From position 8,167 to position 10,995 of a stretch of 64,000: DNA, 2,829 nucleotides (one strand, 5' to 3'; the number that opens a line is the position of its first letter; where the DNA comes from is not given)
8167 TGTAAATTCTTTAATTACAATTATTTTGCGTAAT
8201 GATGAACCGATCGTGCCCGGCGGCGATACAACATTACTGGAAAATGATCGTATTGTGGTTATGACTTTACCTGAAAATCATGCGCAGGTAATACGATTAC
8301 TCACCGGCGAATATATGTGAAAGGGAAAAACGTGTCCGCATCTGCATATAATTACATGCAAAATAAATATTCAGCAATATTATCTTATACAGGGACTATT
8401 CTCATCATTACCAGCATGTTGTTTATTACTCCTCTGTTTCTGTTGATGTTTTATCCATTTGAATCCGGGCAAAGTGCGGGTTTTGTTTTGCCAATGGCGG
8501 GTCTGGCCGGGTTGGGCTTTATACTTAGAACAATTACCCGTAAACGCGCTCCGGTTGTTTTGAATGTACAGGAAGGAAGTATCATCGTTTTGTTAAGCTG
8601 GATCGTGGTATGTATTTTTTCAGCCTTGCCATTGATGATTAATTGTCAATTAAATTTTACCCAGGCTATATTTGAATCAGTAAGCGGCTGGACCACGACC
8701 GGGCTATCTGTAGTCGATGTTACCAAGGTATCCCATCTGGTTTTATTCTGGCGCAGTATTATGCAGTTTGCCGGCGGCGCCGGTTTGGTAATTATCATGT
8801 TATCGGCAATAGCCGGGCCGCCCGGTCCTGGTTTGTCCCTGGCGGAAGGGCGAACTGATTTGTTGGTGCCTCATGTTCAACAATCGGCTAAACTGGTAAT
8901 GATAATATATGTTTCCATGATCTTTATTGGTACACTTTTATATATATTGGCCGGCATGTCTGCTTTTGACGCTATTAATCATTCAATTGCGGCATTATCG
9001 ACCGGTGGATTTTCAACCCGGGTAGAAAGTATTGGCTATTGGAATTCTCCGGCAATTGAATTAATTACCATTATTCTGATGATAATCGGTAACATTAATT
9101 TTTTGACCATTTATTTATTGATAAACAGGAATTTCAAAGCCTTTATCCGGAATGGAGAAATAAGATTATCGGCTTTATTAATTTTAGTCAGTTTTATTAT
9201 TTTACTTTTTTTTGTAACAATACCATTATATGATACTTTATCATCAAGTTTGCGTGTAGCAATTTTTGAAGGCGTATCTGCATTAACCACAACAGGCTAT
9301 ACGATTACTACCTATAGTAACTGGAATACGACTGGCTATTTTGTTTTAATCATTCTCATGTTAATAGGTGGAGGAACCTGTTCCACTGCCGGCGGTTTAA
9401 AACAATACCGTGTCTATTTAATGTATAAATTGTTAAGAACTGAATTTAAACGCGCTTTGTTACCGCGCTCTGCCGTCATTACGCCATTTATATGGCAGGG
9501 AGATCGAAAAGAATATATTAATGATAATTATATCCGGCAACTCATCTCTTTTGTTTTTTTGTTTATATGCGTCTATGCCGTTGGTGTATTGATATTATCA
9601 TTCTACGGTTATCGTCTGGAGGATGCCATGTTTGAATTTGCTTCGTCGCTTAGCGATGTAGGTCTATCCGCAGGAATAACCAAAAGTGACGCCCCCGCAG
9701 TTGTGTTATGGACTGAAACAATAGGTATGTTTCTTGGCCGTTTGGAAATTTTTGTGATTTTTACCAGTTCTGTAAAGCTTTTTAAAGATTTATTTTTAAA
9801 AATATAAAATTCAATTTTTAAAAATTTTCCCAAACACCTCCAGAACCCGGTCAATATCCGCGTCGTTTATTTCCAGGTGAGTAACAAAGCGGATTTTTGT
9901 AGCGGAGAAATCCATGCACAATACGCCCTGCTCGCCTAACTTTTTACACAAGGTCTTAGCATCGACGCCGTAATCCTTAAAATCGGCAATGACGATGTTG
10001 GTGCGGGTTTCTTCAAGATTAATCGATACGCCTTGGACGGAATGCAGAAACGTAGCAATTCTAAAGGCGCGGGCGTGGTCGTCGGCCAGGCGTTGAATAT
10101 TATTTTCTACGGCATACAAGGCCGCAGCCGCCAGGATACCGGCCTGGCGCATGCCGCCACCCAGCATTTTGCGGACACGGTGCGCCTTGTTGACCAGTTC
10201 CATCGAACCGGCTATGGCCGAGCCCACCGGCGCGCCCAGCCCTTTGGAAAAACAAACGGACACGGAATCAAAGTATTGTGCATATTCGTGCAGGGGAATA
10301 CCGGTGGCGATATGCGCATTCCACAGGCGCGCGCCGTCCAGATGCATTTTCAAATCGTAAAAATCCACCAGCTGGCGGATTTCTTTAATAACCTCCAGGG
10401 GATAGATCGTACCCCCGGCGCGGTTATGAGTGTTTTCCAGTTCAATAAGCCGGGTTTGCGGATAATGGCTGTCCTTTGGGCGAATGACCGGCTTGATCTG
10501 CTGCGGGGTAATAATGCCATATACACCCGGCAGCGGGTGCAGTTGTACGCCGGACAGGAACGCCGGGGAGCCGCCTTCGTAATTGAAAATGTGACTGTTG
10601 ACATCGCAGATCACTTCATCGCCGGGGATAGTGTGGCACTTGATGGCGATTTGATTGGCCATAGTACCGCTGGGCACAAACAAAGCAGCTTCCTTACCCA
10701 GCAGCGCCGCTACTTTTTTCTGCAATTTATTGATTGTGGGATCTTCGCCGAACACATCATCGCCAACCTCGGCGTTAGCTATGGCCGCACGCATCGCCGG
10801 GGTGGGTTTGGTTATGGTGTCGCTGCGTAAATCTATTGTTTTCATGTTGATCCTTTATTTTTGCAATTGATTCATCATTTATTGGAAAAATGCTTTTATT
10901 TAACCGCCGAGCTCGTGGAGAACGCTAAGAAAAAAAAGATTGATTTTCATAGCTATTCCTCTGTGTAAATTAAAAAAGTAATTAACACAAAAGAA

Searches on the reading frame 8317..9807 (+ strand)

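Call 12: search_protein_families(library=ncbifam, proteins=[window:8317-9807:+])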
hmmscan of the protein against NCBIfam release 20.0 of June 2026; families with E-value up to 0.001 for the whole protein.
window:8317-9807:+ (496 aa): 2 families
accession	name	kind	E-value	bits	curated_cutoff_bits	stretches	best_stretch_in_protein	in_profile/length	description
TIGR00933.1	2a38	subfamily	1.6e-80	271.1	331.15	1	101-475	1-391/391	TrkH family potassium uptake protein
NF008020.0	PRK10750.1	equivalog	2.7e-51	175.2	866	1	18-482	3-473/483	Trk system potassium transporter TrkH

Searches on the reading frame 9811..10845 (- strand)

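Call 12: search_protein_families(library=ncbifam, proteins=[window:9811-10845:-])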
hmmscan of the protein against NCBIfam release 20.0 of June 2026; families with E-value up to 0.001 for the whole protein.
window:9811-10845:- (344 aa): 13 families
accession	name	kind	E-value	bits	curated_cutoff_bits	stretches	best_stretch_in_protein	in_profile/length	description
NF041359.1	GntG_guanitoxin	subfamily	1.1e-130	435.7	230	1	2-338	4-341/343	GntG family PLP-dependent aldolase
NF007825.0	PRK10534.1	equivalog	2.4e-92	309.5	312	1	4-338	2-327/333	low-specificity L-threonine aldolase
TIGR00858.1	bioF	equivalog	3.4e-06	26.1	426.45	1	30-311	60-330/365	8-amino-7-oxononanoate synthase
NF047600.1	SerpalmtaseCFB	equivalog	1.5e-05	23.9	640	0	39-94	91-146/395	serine palmitoyltransferase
NF009709.0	PRK13238.1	subfamily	5.6e-05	22.1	285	0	132-174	179-221/463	tryptophanase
NF005394.0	PRK06939.1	equivalog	6.8e-05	21.8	460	0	153-341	193-390/397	glycine C-acetyltransferase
NF002874.0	PRK03244.1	equivalog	7.3e-05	21.7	457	1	30-342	80-392/399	acetylornithine transaminase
NF003145.0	PRK04073.1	equivalog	0.00011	20.9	656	0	292-342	345-395/396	ornithine--oxo-acid transaminase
NF004608.1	PRK05937.1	equivalog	0.00017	20.5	399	0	31-86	49-104/366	8-amino-7-oxononanoate synthase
NF003468.0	PRK05093.1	subfamily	0.00024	19.9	522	0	149-341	204-398/405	acetylornithine/succinyldiaminopimelate transaminase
TIGR00707.1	argD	subfamily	0.0003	19.7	410.05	0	296-342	334-380/381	acetylornithine/succinylornithine family transaminase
TIGR01885.1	Orn_aminotrans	equivalog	0.0004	19.2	378.4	0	282-341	341-400/402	ornithine--oxo-acid transaminase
NF005272.0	PRK06777.1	equivalog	0.00041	19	725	1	109-343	175-420/421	4-aminobutyrate--2-oxoglutarate transaminase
